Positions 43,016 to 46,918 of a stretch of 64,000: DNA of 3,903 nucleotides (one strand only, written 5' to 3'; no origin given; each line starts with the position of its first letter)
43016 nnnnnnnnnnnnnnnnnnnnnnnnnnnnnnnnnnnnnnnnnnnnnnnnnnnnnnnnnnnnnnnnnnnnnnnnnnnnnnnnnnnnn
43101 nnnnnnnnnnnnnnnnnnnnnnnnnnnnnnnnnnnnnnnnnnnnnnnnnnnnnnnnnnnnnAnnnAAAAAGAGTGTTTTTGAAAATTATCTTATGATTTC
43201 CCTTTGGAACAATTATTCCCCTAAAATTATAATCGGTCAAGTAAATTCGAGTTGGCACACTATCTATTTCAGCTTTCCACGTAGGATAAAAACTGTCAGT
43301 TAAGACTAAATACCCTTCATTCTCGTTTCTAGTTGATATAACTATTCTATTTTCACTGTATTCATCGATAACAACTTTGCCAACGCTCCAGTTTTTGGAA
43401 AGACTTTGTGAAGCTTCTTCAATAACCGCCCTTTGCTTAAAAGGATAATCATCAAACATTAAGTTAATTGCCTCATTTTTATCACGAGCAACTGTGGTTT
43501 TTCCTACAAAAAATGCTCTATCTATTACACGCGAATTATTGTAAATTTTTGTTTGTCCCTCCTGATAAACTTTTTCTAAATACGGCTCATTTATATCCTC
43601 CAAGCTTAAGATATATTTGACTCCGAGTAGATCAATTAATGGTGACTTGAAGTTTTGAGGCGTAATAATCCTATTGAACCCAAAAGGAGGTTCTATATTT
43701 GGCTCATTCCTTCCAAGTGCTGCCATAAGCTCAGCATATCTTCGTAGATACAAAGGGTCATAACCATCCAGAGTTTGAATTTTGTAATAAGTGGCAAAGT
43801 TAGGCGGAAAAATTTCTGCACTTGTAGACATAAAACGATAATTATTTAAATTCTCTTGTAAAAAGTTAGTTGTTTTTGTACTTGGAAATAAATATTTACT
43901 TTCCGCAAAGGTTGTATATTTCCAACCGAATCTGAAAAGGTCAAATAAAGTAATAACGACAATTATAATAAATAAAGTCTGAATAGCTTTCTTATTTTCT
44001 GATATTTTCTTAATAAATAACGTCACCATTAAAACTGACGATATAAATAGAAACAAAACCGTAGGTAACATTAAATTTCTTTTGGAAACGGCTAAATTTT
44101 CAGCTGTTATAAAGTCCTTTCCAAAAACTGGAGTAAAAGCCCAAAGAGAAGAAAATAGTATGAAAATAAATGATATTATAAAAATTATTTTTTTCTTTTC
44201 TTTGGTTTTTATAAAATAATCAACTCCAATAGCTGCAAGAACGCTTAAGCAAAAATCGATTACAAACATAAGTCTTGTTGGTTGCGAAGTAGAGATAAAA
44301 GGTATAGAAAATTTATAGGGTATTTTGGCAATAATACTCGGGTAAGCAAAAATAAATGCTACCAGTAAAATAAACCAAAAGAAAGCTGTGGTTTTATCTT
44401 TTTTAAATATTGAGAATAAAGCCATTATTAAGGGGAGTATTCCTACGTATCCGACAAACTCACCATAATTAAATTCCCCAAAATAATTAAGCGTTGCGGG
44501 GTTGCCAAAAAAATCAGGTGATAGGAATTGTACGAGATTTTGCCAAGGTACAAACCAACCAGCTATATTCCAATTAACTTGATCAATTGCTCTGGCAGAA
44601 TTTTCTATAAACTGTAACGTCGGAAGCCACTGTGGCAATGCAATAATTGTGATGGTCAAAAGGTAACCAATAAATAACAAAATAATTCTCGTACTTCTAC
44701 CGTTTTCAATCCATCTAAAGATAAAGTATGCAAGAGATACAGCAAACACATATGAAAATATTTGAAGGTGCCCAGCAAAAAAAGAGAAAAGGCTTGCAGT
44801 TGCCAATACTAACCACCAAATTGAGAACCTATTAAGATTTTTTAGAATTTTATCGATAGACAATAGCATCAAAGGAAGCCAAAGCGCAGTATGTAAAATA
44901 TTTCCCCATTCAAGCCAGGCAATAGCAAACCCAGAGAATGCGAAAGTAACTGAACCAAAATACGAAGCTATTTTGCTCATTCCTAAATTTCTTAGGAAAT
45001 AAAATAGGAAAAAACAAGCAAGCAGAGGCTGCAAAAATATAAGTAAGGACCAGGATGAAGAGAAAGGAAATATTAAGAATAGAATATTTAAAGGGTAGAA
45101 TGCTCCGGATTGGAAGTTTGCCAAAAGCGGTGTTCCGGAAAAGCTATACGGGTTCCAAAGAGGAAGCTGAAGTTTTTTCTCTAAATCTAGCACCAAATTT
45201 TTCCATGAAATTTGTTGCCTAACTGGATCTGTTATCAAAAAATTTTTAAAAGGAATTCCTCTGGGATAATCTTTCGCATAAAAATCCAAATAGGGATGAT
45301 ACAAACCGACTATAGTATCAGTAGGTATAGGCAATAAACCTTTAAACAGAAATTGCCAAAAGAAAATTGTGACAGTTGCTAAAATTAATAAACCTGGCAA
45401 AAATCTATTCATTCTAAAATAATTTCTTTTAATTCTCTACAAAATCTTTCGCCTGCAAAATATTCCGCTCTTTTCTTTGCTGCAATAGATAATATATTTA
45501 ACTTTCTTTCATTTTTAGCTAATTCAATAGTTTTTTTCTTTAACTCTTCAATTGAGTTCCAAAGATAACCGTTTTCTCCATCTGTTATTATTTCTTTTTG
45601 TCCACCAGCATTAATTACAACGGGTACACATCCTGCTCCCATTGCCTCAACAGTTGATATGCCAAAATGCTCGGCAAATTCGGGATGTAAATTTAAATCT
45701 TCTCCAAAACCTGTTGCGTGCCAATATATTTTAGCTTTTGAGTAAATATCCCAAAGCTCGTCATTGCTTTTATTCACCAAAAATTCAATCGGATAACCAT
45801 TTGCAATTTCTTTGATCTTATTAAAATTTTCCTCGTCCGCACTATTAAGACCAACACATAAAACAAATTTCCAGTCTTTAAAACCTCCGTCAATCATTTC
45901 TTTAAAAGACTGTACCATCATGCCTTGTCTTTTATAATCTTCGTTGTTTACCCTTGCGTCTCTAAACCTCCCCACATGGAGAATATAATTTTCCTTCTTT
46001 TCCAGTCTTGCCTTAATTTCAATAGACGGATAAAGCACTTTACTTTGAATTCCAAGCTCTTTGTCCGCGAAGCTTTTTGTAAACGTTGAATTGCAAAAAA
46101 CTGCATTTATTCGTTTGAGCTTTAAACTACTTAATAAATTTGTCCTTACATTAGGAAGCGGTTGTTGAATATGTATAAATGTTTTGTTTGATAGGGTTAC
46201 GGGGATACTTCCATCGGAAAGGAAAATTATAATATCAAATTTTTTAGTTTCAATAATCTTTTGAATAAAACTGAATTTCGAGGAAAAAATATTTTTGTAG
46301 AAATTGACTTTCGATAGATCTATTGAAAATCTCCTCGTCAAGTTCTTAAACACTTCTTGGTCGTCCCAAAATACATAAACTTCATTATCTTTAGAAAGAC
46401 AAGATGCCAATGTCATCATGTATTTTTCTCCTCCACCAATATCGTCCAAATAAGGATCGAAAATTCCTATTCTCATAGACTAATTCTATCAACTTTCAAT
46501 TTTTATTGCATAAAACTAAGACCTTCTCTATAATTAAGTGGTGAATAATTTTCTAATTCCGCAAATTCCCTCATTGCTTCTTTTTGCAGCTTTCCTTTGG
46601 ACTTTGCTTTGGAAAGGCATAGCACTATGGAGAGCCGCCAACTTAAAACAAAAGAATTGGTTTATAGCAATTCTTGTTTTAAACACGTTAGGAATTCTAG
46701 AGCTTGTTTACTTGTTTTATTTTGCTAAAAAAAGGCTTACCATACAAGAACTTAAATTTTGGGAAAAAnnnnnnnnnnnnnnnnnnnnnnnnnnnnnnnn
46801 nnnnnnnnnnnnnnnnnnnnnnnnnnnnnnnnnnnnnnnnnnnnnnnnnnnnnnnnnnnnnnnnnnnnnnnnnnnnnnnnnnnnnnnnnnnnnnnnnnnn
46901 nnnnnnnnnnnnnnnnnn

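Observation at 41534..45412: Complete three-component lipid-linked glycosylation module: DPM1-like synthase + GT2 + YfhO-like GT-C (CsbB/YfhO analogue)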

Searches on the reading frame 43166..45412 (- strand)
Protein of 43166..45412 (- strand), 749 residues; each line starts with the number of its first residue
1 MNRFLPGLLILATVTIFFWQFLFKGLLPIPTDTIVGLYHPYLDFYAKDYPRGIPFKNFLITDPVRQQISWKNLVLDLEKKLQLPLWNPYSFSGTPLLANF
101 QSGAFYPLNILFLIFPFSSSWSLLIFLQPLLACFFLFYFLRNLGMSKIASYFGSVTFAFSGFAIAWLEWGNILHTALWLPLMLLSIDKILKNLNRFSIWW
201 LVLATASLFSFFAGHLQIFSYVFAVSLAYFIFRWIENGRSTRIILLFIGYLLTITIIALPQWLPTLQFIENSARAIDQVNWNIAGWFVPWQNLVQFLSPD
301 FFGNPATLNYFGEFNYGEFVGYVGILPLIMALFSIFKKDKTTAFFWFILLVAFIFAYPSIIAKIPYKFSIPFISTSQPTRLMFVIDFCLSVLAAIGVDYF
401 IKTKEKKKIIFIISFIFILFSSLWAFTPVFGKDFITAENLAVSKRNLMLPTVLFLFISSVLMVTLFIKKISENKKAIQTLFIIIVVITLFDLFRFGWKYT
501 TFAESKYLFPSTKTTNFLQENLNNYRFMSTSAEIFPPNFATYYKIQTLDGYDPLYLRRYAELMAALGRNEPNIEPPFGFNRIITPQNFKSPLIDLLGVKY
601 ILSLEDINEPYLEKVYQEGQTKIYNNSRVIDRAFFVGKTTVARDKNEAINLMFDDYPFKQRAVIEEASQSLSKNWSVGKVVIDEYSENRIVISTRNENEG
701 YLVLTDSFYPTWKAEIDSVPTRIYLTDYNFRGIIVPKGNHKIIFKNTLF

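Call 5: search_protein_families(library=pfam, proteins=[window:43166-45412:-], max_evalue=0.01)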
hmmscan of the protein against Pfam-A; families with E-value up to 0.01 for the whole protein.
window:43166-45412:- (749 aa): 1 family
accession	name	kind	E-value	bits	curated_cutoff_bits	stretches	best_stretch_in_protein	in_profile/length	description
PF09586.16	YfhO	-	7e-22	78.1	28.5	2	105-639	76-597/835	Bacterial membrane protein YfhO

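Call 10: search_protein_families(library=ncbifam, proteins=[window:43166-45412:-], max_evalue=0.001)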
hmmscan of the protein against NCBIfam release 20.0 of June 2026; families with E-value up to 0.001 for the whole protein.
window:43166-45412:- (749 aa): 0 families

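Call 12: search_solved_structures(query=window:43166-45412:-, max_evalue=1, show_alignments=1)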
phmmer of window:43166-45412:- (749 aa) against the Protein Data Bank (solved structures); distinct sequences matched with E-value up to 1: 0.

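Call 26: find_homologous_proteins(query=window:43166-45412:-, max_evalue=0.00001)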
Query window:43166-45412:- (749 aa): 2876 proteins with E <= 0.00001 among 8000 candidates; the best 120 are listed.
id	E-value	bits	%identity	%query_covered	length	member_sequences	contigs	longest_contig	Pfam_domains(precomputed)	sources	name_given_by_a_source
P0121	0.0e+0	1677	100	100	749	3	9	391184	PF09586.17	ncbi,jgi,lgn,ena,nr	ncbi:MAG: hypothetical protein A2684_03425 [Candidatus Levybacteria bacterium RIFCSPHIGHO2_01_FULL_3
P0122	0.0e+0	1440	83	100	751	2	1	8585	PF09586.17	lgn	-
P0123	2.7e-296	1003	57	100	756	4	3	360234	PF09586.17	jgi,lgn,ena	-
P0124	3.9e-296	1003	60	100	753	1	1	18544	PF09586.17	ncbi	-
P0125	3.0e-295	1000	57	100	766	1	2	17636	PF09586.17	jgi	jgi:hypothetical protein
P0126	4.0e-295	999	57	100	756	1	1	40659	PF09586.17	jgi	jgi:hypothetical protein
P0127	2.4e-294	997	60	99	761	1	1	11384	PF09586.17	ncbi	-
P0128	1.4e-293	994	60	99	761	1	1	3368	PF09586.17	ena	-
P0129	4.1e-293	993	59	99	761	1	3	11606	PF09586.17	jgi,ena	-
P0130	6.7e-291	985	60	99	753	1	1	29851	PF09586.17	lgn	-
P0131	1.4e-290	984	59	99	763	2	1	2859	PF09586.17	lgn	-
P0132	7.9e-288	975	60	98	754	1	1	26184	PF09586.17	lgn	-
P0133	3.1e-287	973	58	98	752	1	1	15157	PF09586.17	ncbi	-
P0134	5.5e-287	972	60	99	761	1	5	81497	PF09586.17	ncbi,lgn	-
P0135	4.0e-285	966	59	98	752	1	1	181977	PF09586.17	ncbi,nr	ncbi:MAG: YfhO family protein [Candidatus Levybacteria bacterium]|nr:YfhO family protein [Candidatus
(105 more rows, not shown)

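Call 46: predict_structure(alignment_id=A2)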
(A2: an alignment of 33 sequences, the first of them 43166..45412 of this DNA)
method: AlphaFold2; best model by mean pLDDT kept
length: 749 residues; sequences in the alignment: 33
mean_pLDDT: 81.5   pTM: 0.86
mean pLDDT of the five models: 81.5, 80.6, 78.4, 75.3, 74.9
residues with pLDDT >= 90: 320; 70-90: 277; 50-70: 96; < 50: 56
segments of 3 or more residues with pLDDT < 50: 31-48, 56-61, 90-104, 311-314, 551-554, 580-583
pLDDT, mean of each block of 10 residues (from residue 1): 74 92 82 42 39 49 59 74 56 36 65 83 90 96 93 94 80 90 94 85 92 82 94 88 85 84 69 67 79 85 58 60 93 95 97 91 82 67 95 96 90 96 81 64 85 92 83 78 85 77 70 85 88 70 73 63 87 73 67 92 91 91 94 96 94 92 91 95 89 96 88 92 93 97 80
secondary structure, 60 per line:
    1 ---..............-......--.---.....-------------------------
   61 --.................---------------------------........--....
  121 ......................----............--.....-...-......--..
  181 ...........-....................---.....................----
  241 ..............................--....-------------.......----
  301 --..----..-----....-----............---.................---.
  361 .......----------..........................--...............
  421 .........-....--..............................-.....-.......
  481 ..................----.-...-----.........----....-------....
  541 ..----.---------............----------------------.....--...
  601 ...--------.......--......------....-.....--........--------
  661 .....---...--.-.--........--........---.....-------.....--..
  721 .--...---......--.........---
elements in order (helices of 4 or more, strands of 3 or more residues): H4-17 H19-24 H31-35 H63-79 H107-114 H117-142 H147-158 H161-165 H171-176 H179-191 H193-212 H216-236 H241-270 H273-276 H290-296 H316-319 H325-336 H340-356 H360-367 H378-403 H406-429 H431-434 H437-466 H468-472 H474-498 H513-521 E526-529 H537-542 H557-568 H591-595 E598-603 E612-618 E621-626 E633-636 E638-642 H645-652 E661-665 E679-686 E689-696 E700-704 E712-716 E719-721 E724-726 E730-735 E738-746

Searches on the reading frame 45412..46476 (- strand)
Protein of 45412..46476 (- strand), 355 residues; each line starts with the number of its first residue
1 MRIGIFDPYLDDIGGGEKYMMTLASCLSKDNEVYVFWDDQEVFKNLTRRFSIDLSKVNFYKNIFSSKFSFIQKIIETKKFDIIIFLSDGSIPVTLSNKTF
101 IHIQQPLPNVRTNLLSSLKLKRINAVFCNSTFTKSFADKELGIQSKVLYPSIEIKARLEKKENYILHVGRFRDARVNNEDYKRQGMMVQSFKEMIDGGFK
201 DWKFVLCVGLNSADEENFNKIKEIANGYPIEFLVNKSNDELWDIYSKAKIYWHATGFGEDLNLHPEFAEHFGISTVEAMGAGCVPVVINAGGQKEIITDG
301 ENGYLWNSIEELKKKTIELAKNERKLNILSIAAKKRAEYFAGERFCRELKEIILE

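Call 5: search_protein_families(library=pfam, proteins=[window:45412-46476:-], max_evalue=0.01)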
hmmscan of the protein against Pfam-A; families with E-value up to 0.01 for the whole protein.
window:45412-46476:- (355 aa): 6 families
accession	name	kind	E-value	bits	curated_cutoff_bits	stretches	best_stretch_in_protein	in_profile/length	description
PF00534.26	Glycos_transf_1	-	3.8e-19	69.3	26.4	1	155-336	8-172/172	Glycosyl transferases group 1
PF13692.12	Glyco_trans_1_4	-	4.6e-12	46.8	27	1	163-322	2-142/142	Glycosyl transferases group 1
PF13439.12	Glyco_transf_4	-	1.8e-05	25.2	28.5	1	13-150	1-164/170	Glycosyltransferase Family 4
PF13524.12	Glyco_trans_1_2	-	0.00013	22.4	25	1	236-338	35-128/144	Glycosyl transferase-like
PF15924.11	ALG11_N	-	0.00032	21.2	29.8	1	3-59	4-70/209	ALG11 mannosyltransferase N-terminus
PF24172.1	CdiI_ImmP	-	0.0034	18.1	33.2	0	28-97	12-89/129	CdiI immunity protein EcoliA0-like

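Call 10: search_protein_families(library=ncbifam, proteins=[window:45412-46476:-], max_evalue=0.001)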
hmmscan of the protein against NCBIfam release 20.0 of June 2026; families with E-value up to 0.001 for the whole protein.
window:45412-46476:- (355 aa): 10 families
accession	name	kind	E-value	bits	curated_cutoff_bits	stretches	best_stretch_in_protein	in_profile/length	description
TIGR03999.1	thiol_BshA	equivalog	5.6e-12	45.3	273.7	1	259-347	273-364/375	N-acetyl-alpha-D-glucosaminyl L-malate synthase BshA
NF041876.1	EPS_EpsE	equivalog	1.3e-07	31.3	400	1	265-338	302-377/389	exopolysaccharide biosynthesis GT4 family glycosyltransferase EpsE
NF047880.1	glyco_SdgA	exception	3.5e-06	25.9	800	1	263-352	394-486/488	serine-aspartate repeat adhesin O-glycosyltransferase SdgA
NF049988.1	MGlcDAGSynMgs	equivalog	2.7e-05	23.7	400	1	263-352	294-383/398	alpha-monoglucosyldiacylglycerol synthase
TIGR02470.1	sucr_synth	equivalog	4.1e-05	21.9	810.4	1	263-311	648-696/784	sucrose synthase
TIGR02149.1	glgA_Coryne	subfamily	4.5e-05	22.7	302.4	1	200-323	231-349/391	glycogen synthase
NF041139.1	TreT_Thcocales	equivalog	7.3e-05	21.7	775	1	266-337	321-392/412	trehalose synthase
TIGR03449.1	mycothiol_MshA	equivalog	9.4e-05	21.5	462.5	1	187-350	238-397/406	D-inositol-3-phosphate glycosyltransferase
TIGR02472.1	sucr_P_syn_N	equivalog_domain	0.00014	20.9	576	1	262-312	344-396/439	sucrose-phosphate synthase, putative, glycosyltransferase domain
NF010698.0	PRK14098.1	equivalog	0.00065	18.4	754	0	177-301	315-424/489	starch synthase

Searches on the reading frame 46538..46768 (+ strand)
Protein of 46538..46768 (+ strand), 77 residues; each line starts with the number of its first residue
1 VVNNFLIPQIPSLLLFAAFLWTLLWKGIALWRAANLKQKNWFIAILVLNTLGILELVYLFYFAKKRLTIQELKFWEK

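Call 56: search_protein_families(library=pfam, proteins=[window:46538-46768:+], max_evalue=0.001)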
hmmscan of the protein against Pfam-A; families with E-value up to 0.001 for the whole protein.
window:46538-46768:+ (77 aa): 1 family
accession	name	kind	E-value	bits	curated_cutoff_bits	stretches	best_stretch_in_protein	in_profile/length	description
PF18893.5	DUF5652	-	2.2e-21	75.8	23.4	1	12-67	13-68/71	Family of unknown function (DUF5652)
